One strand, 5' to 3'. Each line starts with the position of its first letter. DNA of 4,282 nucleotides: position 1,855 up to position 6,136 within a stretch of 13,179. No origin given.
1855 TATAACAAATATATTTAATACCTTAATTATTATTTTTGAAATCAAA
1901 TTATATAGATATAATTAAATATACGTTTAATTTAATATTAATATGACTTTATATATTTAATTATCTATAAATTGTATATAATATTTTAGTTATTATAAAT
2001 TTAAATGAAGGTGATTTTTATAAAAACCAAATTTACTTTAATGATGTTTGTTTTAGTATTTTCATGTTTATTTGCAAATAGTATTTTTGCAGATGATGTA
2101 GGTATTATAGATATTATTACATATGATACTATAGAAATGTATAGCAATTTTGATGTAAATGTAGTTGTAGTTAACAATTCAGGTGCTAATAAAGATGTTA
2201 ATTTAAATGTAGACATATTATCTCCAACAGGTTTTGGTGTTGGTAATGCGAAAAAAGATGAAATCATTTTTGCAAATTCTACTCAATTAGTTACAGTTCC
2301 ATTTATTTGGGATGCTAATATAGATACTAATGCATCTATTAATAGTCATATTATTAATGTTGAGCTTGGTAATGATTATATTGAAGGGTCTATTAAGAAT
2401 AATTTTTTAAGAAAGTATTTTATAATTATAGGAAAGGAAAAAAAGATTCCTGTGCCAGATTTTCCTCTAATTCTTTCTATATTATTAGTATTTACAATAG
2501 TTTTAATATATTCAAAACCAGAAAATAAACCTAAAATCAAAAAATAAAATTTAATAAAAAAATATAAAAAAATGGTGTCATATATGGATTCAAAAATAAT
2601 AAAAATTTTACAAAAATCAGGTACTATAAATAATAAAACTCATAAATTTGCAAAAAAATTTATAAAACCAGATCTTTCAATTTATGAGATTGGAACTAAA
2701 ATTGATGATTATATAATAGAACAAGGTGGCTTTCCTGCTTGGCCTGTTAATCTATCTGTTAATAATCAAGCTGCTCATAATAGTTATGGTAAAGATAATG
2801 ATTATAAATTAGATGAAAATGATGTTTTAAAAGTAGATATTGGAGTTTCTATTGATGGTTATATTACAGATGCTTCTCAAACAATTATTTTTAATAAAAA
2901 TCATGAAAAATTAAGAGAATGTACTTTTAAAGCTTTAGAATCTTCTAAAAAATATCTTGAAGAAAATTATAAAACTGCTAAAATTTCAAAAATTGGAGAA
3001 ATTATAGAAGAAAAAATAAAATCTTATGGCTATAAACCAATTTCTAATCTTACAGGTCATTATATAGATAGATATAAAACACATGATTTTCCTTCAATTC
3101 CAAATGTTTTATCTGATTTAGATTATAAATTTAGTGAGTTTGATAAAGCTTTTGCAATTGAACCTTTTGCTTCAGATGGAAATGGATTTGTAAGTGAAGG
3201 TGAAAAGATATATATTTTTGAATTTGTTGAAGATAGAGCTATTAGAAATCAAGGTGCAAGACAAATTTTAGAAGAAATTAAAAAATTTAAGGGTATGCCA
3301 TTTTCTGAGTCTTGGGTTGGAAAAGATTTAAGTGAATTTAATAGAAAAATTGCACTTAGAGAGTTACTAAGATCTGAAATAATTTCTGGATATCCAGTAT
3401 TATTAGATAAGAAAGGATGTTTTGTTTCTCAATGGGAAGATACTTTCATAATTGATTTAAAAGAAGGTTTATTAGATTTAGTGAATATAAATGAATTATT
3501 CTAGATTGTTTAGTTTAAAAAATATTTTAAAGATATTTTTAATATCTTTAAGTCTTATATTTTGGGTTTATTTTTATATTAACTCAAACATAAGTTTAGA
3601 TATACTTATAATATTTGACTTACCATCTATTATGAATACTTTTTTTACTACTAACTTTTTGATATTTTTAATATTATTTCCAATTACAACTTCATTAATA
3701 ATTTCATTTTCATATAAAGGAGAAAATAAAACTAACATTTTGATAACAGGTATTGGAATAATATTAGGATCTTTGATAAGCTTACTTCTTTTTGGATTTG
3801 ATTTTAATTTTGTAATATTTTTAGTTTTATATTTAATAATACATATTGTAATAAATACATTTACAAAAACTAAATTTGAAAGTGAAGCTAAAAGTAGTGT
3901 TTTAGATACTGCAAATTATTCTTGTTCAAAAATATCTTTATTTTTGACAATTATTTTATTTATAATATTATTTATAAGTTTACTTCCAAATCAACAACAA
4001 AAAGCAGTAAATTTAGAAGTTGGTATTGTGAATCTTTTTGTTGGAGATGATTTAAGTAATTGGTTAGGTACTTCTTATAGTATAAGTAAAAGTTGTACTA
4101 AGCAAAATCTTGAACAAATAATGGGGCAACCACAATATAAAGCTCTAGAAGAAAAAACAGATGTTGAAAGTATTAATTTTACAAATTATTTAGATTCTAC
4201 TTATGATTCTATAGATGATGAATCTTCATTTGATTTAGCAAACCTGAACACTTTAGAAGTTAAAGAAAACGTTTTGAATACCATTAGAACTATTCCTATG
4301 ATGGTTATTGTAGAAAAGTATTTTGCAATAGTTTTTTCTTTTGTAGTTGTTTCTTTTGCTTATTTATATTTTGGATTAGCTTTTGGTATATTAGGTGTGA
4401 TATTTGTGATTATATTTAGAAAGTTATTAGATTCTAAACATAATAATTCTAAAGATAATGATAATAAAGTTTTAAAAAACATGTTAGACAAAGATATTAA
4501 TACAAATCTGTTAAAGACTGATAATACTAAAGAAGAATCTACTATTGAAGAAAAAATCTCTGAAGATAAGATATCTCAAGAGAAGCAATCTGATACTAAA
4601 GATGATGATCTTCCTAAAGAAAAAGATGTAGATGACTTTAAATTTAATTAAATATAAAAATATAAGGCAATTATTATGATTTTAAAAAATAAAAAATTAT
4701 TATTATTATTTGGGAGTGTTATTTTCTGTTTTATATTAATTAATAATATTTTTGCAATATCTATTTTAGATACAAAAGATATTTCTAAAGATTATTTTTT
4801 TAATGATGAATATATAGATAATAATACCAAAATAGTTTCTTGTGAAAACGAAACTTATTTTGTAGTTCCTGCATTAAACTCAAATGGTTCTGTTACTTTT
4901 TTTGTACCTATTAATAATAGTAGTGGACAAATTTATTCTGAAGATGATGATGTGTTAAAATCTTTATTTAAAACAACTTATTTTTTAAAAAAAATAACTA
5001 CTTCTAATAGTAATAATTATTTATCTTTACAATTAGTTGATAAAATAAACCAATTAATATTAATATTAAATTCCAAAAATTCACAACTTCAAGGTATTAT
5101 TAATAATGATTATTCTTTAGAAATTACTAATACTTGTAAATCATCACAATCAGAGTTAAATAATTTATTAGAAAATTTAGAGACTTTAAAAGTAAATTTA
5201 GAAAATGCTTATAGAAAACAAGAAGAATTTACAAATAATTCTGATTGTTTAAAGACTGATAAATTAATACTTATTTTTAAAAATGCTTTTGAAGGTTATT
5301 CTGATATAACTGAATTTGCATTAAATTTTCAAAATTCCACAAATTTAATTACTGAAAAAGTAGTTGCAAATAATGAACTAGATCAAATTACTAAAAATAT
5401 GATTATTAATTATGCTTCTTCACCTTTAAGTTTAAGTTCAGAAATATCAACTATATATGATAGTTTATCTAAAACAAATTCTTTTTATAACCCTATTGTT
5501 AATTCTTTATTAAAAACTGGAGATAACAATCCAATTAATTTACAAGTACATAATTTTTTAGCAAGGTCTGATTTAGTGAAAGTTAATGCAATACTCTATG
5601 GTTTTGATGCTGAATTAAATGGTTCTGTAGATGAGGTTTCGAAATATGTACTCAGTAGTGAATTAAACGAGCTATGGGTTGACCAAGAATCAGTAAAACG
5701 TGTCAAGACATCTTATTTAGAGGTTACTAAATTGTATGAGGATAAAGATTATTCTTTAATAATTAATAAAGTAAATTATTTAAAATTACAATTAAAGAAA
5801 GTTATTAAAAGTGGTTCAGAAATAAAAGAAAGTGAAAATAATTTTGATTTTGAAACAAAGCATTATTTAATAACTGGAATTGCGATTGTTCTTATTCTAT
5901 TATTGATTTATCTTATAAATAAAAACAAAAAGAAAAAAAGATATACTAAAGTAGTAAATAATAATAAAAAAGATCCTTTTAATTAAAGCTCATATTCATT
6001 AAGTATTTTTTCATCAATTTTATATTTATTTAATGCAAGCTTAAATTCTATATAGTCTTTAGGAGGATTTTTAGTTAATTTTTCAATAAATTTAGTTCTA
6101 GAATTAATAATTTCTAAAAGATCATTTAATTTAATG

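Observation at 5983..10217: Translationally coupled five-gene type-IV-filament-like operon lacking platform protein, prepilin peptidase, ArlH and archaellin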

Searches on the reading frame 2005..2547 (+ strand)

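Call 3: search_protein_families(library=pfam, proteins=[window:2005-2547:+], max_evalue=0.1)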
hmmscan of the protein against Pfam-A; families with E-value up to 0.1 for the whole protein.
window:2005-2547:+ (180 aa): 1 family
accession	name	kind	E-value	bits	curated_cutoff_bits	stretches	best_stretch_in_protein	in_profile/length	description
PF00927.28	Transglut_C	-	0.013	16.1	26.6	1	40-84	8-55/106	Transglutaminase family, C-terminal ig like domain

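Call 7: search_protein_families(library=ncbifam, proteins=[window:2005-2547:+], max_evalue=0.1)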
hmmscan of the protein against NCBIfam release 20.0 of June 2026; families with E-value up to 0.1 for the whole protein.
window:2005-2547:+ (180 aa): 0 families

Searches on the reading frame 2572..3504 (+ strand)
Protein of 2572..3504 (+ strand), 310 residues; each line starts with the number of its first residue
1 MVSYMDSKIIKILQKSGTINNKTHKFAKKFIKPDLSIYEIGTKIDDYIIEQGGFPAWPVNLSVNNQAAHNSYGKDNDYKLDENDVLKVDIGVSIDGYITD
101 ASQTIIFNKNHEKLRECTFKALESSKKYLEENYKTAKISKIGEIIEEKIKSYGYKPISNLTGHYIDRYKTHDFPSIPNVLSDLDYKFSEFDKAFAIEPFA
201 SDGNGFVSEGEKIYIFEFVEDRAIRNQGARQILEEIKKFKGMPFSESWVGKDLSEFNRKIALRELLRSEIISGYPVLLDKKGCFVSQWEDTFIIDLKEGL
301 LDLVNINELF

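Call 3: search_protein_families(library=pfam, proteins=[window:2572-3504:+], max_evalue=0.1)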
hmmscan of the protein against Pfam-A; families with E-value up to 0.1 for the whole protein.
window:2572-3504:+ (310 aa): 2 families
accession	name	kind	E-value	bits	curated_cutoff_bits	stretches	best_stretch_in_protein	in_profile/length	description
PF00557.29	Peptidase_M24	-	3.1e-22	79.8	23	1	12-205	2-188/208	Metallopeptidase family M24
PF11619.13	P53_C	-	0.088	13.3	25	0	75-126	10-61/67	Transcription factor P53 - C terminal domain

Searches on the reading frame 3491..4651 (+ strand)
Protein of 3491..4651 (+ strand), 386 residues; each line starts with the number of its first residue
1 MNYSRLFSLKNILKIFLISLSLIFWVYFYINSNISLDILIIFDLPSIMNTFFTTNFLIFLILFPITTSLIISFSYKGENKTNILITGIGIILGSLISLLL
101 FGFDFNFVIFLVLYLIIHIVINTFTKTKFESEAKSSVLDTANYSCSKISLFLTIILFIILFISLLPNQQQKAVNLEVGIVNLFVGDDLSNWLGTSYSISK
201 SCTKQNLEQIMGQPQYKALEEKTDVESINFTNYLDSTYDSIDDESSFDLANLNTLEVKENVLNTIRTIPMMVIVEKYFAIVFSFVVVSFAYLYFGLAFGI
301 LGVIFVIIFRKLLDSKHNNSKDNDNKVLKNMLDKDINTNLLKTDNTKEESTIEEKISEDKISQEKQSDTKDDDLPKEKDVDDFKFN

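Call 3: search_protein_families(library=pfam, proteins=[window:3491-4651:+], max_evalue=0.1)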
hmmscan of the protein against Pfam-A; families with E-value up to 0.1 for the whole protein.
window:3491-4651:+ (386 aa): 0 families

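Call 7: search_protein_families(library=ncbifam, proteins=[window:3491-4651:+], max_evalue=0.1)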
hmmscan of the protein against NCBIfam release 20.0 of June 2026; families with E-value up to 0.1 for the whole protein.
window:3491-4651:+ (386 aa): 0 families

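Call 21: search_protein_families(library=pfam, alignment_id=A1, max_evalue=1)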
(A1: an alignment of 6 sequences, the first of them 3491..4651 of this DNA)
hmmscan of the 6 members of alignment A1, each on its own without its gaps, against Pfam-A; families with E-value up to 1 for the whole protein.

A. member 1, window:3491-4651:+ (386 aa): 1 family
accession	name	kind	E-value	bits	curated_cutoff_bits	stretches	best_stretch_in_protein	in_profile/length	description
PF15487.11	FAM220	-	0.83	9.7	27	0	157-213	157-213/271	FAM220 family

B. families by the number of members that match (of 6 scanned): 4 families
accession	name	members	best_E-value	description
PF25195.1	DPC2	2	0.12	Diatom pyrenoid component 2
PF15786.10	PET117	1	0.055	PET assembly of cytochrome c oxidase, mitochondrial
PF18169.6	SLATT_6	1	0.61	SMODS and SLOG-associating 2TM effector domain 6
PF15487.11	FAM220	1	0.83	FAM220 family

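Call 22: search_solved_structures(query=A1, max_evalue=10)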
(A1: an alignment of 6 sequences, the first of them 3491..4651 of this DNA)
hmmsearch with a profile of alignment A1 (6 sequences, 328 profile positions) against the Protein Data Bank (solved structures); distinct sequences matched with E-value up to 10: 1.
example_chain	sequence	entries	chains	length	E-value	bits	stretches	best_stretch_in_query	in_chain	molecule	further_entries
3am6_A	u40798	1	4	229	0.16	14.5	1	86-160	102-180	rhodopsin-2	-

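Call 27: find_homologous_proteins(query=A1, max_evalue=0.001)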
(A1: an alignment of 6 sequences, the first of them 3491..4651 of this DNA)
Query A1 (6 sequences) (386 aa, profile of the alignment): 21 proteins with E <= 0.001 among 8000 candidates.
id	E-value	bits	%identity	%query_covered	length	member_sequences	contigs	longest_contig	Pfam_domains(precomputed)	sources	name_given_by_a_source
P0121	5.8e-146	504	40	83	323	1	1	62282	-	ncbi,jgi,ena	jgi:hypothetical protein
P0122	3.1e-144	498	41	81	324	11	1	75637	-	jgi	-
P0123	2.3e-139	482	43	82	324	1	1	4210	-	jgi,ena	-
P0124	4.6e-138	478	100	100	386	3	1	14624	-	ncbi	-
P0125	7.9e-138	477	39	83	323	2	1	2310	-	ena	-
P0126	1.3e-137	477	45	83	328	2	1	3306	-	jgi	-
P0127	2.2e-136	473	40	83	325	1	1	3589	-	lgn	-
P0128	6.1e-135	468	45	81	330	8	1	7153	-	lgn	-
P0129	1.1e-134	467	39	84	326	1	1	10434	-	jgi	jgi:flagellar biosynthesis protein FlhB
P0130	3.2e-134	465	40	82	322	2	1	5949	-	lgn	-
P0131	6.9e-134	464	39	84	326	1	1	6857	-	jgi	jgi:hypothetical protein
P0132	4.3e-133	462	45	84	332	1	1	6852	-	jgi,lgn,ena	-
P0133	2.9e-132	459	38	83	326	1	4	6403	-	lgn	-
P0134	5.7e-130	451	46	78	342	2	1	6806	-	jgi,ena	-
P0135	5.8e-130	451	39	78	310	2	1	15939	-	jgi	-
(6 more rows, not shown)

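Call 28: find_encoding_contigs(protein=P0124, flank=10000, max_places=3)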
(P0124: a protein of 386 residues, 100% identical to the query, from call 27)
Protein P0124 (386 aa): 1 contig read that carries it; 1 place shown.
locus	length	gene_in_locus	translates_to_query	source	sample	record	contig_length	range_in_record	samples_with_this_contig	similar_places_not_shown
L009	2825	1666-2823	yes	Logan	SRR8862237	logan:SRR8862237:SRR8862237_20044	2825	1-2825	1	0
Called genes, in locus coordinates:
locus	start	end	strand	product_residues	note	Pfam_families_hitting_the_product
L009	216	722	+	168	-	-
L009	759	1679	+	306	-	PF00557:Peptidase_M24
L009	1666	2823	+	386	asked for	?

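Call 47: predict_structure(alignment_id=A4)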
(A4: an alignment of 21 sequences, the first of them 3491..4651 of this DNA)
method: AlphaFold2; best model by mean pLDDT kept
length: 386 residues; sequences in the alignment: 21
mean_pLDDT: 71.5   pTM: 0.60
mean pLDDT of the five models: 71.5, 70.8, 70.2, 66.7, 64.2
residues with pLDDT >= 90: 81; 70-90: 167; 50-70: 60; < 50: 78
segments of 3 or more residues with pLDDT < 50: 188-195, 245-250, 316-322, 333-386
pLDDT, mean of each block of 10 residues (from residue 1): 70 92 93 79 73 87 92 81 91 93 87 92 79 69 89 92 86 76 54 50 72 84 83 79 53 61 69 77 88 89 90 57 48 46 31 30 29 30 28
secondary structure, 60 per line:
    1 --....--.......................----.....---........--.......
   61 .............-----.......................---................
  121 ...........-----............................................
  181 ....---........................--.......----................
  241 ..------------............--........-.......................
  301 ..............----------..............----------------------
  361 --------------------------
elements in order: H3-6 H9-31 H36-40 H44-51 H54-73 H79-101 H105-131 H137-184 H188-211 H214-220 H225-242 H255-266 H269-276 H278-314 H325-338

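Call 52: fold_search(model_id=the predicted structure, library=pdb)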
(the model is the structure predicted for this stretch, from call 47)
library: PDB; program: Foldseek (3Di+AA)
matches with E <= 10: 277; with E <= 0.001: 0
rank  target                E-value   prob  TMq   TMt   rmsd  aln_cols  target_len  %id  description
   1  6o30_A                3.4e-01  0.18  0.16  0.12  20.4       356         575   11  Lipid A transporter MsbA from Salmonella typhimurium (released 2019-06-12)
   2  6v9z_A                3.6e-01  0.13  0.11  0.08  27.6       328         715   12  Cryo-EM structure of PCAT1 bound to its CtA peptide substrate (released 2020-01-22)
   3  8dmo_A                4.2e-01  0.25  0.17  0.13  19.1       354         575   12  Structure of open, inward-facing MsbA from E. coli (released 2022-12-14)
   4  6bpl_A                4.6e-01  0.28  0.18  0.14  22.1       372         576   10  E. coli MsbA in complex with LPS and inhibitor G907 (released 2018-05-02)
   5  9jrm                  5.0e-01  0.20  0.17  0.17  26.5       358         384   12  outward-open hSLC19A1 + 2'3'-CDAS (released 2025-02-26)
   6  7sgr_A                6.2e-01  0.20  0.16  0.11  22.9       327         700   11  Structure of hemolysin A secretion system HlyB/D complex (released 2022-09-14)
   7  6r1j_D                6.2e-01  0.12  0.11  0.15  21.7       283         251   10  Structure of the soluble AhlC triple head mutant of the tripartite alpha-pore forming toxin, AHL, from Aeromonas hydro (released 2019-07-10)
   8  9fur_A                6.4e-01  0.18  0.16  0.13  20.8       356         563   12  MsbA in LMNG inward-facing narrow (released 2025-03-19)
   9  7ocy_A                6.7e-01  0.18  0.15  0.12  24.1       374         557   11  Enterococcus faecalis EfrCD in complex with a nanobody (released 2022-05-18)
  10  5v54_B                7.0e-01  0.15  0.16  0.16  22.4       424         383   11  Crystal structure of 5-HT1B receptor in complex with methiothepin (released 2018-02-07)
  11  6raf_B                7.0e-01  0.14  0.13  0.10  23.0       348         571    8  Heterodimeric ABC exporter TmrAB in inward-facing narrow conformation under turnover conditions (released 2019-07-31)
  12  2v0o_A                7.3e-01  0.23  0.16  0.20  32.4       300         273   11  FCHO2 F-BAR domain (released 2007-06-26)
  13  4s0f_A                7.6e-01  0.15  0.15  0.12  23.4       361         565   11  Crystal structure of the peptidase-containing ABC transporter PCAT1 E648Q mutant complexed with ATPgS in an occluded c (released 2015-07-22)
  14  3wmf                  7.6e-01  0.11  0.12  0.09  24.6       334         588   12  Crystal structure of an inward-facing eukaryotic ABC multitrug transporter G277V/A278V/A279V mutant (released 2014-03-19)
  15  2v0o_C                7.9e-01  0.23  0.16  0.20  33.6       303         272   12  FCHO2 F-BAR domain (released 2007-06-26)
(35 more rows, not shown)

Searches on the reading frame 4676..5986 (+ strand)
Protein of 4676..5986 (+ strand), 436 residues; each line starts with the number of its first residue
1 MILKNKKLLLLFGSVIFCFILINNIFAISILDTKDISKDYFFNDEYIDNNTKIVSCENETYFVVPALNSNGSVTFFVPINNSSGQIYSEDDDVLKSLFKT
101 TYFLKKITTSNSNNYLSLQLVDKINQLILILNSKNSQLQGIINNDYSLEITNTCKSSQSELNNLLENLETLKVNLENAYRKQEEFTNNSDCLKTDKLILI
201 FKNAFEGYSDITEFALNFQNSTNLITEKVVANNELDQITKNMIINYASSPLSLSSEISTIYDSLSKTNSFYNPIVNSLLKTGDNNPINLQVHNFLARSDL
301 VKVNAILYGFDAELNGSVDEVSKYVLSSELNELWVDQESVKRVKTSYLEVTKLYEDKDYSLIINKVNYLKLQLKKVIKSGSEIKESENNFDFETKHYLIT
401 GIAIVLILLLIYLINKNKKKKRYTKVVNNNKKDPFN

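Call 3: search_protein_families(library=pfam, proteins=[window:4676-5986:+], max_evalue=0.1)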
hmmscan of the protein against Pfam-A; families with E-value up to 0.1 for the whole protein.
window:4676-5986:+ (436 aa): 3 families
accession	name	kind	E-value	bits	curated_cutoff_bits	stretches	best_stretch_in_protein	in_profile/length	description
PF23729.2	Spectrin_Dys-1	-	0.018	15.5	27.6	0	119-176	32-89/90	Dystrophin-1-like, spectrin repeat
PF22222.1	Cpf1_PI-like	-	0.026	15.6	27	1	164-222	20-74/91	CRISPR-associated endonuclease Cpf1 PI domain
PF05989.17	Chordopox_A35R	-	0.072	13.4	27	0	319-375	99-154/174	Chordopoxvirus A35R protein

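Call 7: search_protein_families(library=ncbifam, proteins=[window:4676-5986:+], max_evalue=0.1)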
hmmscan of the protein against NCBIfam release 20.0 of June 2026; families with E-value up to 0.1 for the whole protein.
window:4676-5986:+ (436 aa): 0 families
